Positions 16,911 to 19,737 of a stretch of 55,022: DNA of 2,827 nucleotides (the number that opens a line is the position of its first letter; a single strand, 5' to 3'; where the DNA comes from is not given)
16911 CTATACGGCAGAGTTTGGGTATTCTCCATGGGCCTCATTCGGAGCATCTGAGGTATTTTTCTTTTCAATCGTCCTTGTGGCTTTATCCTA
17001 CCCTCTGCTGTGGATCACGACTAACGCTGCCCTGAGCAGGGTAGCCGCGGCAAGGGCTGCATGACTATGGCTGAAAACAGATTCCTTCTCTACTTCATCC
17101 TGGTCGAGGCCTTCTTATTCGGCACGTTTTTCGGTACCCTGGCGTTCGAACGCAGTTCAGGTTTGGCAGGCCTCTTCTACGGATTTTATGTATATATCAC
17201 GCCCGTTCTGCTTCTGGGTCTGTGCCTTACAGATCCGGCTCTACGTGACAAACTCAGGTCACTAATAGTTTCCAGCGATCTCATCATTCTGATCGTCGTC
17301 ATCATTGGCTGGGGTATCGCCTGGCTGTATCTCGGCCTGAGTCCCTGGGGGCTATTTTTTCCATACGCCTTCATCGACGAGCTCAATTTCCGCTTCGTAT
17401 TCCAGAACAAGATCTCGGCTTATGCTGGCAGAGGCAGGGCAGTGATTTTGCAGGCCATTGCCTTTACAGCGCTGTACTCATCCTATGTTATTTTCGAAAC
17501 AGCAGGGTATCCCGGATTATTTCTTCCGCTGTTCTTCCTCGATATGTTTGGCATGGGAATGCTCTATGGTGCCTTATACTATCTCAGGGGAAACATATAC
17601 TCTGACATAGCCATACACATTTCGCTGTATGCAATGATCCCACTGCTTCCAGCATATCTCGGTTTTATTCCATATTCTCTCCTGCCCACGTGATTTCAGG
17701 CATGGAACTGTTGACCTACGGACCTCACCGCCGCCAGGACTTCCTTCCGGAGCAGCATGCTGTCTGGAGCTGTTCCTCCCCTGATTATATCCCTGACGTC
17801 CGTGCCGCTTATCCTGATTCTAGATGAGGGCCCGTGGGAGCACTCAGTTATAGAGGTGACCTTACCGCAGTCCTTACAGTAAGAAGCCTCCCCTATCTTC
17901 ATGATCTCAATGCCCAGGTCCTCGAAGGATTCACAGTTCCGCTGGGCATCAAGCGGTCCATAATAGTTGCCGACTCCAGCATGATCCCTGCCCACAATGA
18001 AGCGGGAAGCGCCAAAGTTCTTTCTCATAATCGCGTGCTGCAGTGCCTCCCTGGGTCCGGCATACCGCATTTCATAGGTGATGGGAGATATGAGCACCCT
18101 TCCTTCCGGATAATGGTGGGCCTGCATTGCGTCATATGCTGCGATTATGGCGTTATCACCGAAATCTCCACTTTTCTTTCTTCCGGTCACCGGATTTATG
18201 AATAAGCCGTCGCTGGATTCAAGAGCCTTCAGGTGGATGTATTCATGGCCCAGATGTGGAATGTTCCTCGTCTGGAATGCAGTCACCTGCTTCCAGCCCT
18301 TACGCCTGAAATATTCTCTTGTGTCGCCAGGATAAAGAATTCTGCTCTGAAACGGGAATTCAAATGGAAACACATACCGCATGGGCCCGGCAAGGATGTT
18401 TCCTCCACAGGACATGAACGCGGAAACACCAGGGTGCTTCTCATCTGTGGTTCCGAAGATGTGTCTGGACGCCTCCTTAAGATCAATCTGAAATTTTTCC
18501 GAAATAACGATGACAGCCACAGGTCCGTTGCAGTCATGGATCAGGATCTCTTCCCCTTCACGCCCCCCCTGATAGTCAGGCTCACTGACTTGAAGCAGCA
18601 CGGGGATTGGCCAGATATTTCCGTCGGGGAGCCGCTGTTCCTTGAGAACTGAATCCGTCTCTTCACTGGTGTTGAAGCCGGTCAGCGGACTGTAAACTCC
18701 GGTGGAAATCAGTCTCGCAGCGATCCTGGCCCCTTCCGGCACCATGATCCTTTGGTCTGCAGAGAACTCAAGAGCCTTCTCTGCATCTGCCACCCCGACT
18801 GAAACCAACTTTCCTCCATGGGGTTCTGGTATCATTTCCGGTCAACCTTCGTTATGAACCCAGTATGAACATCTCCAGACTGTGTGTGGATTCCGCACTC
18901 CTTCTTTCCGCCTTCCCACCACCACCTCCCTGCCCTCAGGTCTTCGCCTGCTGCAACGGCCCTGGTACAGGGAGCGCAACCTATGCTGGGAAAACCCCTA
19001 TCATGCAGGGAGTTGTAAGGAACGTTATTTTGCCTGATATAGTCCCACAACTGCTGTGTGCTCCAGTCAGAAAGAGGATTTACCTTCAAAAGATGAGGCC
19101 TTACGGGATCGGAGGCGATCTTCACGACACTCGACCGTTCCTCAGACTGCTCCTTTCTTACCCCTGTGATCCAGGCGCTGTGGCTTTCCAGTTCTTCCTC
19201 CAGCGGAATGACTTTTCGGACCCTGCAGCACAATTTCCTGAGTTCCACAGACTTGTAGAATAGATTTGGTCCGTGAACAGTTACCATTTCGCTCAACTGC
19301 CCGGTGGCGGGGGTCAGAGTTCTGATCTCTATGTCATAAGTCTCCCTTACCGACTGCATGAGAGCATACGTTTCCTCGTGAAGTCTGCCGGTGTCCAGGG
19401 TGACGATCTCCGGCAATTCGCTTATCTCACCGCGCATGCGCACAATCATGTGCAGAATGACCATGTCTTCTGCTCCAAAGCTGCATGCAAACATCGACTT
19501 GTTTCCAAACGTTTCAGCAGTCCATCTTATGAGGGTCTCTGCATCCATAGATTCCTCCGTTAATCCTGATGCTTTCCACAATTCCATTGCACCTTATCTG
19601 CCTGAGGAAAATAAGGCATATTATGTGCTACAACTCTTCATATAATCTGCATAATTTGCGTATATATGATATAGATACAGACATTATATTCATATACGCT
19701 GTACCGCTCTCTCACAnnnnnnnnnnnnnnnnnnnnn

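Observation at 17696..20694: Sulfate activation and reduction genes paired with phosphosulfolactate synthase instead of sulfite reductase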

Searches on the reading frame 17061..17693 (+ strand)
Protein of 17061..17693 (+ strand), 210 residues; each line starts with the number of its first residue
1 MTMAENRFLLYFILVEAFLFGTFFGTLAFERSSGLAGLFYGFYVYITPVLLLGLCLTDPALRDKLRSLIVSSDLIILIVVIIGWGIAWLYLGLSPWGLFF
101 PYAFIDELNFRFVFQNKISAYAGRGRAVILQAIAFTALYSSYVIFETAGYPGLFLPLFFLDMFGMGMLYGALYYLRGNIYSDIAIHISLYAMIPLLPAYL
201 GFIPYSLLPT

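Call 3: search_protein_families(library=pfam, proteins=[window:17061-17693:+])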
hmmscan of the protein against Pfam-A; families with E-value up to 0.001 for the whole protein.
window:17061-17693:+ (210 aa): 1 family
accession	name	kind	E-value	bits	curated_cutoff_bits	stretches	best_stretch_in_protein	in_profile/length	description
PF02517.21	Rce1-like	-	3.7e-09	37.2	22.4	1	100-189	13-90/93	Type II CAAX prenyl endopeptidase Rce1-like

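Call 4: search_protein_families(library=ncbifam, proteins=[window:17061-17693:+])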
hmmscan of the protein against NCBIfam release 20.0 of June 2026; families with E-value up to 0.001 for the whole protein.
window:17061-17693:+ (210 aa): 0 families

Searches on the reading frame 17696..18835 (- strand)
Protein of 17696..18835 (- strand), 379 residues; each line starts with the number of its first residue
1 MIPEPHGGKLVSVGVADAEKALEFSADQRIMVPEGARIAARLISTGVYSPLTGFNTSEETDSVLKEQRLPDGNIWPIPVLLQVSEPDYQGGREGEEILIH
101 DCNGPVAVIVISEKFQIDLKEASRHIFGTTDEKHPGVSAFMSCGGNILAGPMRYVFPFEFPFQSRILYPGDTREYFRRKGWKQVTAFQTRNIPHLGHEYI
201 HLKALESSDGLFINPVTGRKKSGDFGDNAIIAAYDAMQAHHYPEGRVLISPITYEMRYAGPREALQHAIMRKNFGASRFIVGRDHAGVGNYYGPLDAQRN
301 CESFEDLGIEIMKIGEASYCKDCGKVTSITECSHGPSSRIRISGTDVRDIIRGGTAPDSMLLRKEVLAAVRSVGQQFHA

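Call 3: search_protein_families(library=pfam, proteins=[window:17696-18835:-])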
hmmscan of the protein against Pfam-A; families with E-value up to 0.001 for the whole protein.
window:17696-18835:- (379 aa): 2 families
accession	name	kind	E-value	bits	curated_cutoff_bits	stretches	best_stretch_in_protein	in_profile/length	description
PF01747.23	ATP-sulfurylase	-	3e-73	246.2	24.3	1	167-371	5-210/212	ATP-sulfurylase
PF14306.12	PUA_2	-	2.1e-33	115.7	27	1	4-154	2-156/159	PUA-like domain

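Call 4: search_protein_families(library=ncbifam, proteins=[window:17696-18835:-])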
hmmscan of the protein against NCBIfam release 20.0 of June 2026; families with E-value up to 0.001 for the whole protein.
window:17696-18835:- (379 aa): 3 families
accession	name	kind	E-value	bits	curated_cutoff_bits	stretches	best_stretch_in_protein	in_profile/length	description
NF003166.0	PRK04149.1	subfamily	8.9e-121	402.9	387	1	2-376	4-384/393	sulfate adenylyltransferase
TIGR00339.1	sopT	equivalog_domain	5.9e-91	305.1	322.95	1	5-370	1-381/383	sulfate adenylyltransferase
NF004040.0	PRK05537.1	equivalog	1.1e-66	225.5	669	1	41-371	47-386/572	bifunctional sulfate adenylyltransferase/adenylylsulfate kinase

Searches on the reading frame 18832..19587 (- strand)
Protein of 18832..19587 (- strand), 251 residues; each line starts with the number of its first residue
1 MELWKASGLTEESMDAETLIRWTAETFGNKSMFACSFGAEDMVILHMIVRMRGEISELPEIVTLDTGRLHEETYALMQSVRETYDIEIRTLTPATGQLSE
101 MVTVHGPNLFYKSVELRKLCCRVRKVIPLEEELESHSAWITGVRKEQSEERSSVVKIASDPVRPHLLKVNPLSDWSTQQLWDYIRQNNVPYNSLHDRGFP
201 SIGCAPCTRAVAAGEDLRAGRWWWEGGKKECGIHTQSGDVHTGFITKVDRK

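Call 3: search_protein_families(library=pfam, proteins=[window:18832-19587:-])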
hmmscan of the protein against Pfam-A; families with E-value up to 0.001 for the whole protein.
window:18832-19587:- (251 aa): 1 family
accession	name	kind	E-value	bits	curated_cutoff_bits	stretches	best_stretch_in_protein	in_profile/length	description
PF01507.26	PAPS_reduct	-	1.2e-45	156.1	22.5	1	32-210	3-175/175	Phosphoadenosine phosphosulfate reductase domain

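Call 4: search_protein_families(library=ncbifam, proteins=[window:18832-19587:-])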
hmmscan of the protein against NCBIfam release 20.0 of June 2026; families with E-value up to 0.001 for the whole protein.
window:18832-19587:- (251 aa): 14 families
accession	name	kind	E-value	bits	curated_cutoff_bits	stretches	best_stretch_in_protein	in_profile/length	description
NF002537.0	PRK02090.1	equivalog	1.2e-78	264.2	154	1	12-236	24-240/244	phosphoadenylyl-sulfate reductase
TIGR02055.1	APS_reductase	subfamily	3.9e-74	248.7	235.3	1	36-233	1-194/194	adenylylsulfate reductase, thioredoxin dependent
TIGR00434.1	cysH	subfamily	3.2e-56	190.6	165.1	1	16-234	1-213/214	phosophoadenylyl-sulfate reductase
TIGR02057.1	PAPS_reductase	equivalog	3e-45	154.9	254.2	1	12-234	9-224/224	phosphoadenosine phosphosulfate reductase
TIGR00424.1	APS_reduc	equivalog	7.8e-45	153.3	553.2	1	23-241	110-328/464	5'-adenylylsulfate reductase, thioredoxin-independent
NF010368.0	PRK13795.1-3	equivalog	1.2e-17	63.4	588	1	16-210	235-423/635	hypothetical protein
NF010367.0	PRK13795.1-2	equivalog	2.2e-17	62.7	456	1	10-208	224-416/584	hypothetical protein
NF010366.0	PRK13795.1-1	equivalog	6.1e-17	61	745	1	37-213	275-449/667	hypothetical protein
NF006327.0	PRK08557.1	equivalog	5.8e-15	55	366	1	19-213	169-360/415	hypothetical protein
NF010369.0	PRK13795.1-4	equivalog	1e-08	33.9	1086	1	8-211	231-432/633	hypothetical protein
NF006351.0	PRK08576.1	equivalog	7.6e-07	28.1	290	1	121-208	314-402/436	hypothetical protein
NF003587.0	PRK05253.1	subfamily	1.3e-06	27.8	195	0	167-194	181-208/301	sulfate adenylyltransferase subunit CysD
TIGR02039.1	CysD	subfamily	2.2e-05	24.2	396.6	0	167-194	173-200/294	sulfate adenylyltransferase, small subunit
NF009214.0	PRK12563.1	equivalog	0.00013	21.5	413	0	166-194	195-223/317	sulfate adenylyltransferase subunit CysD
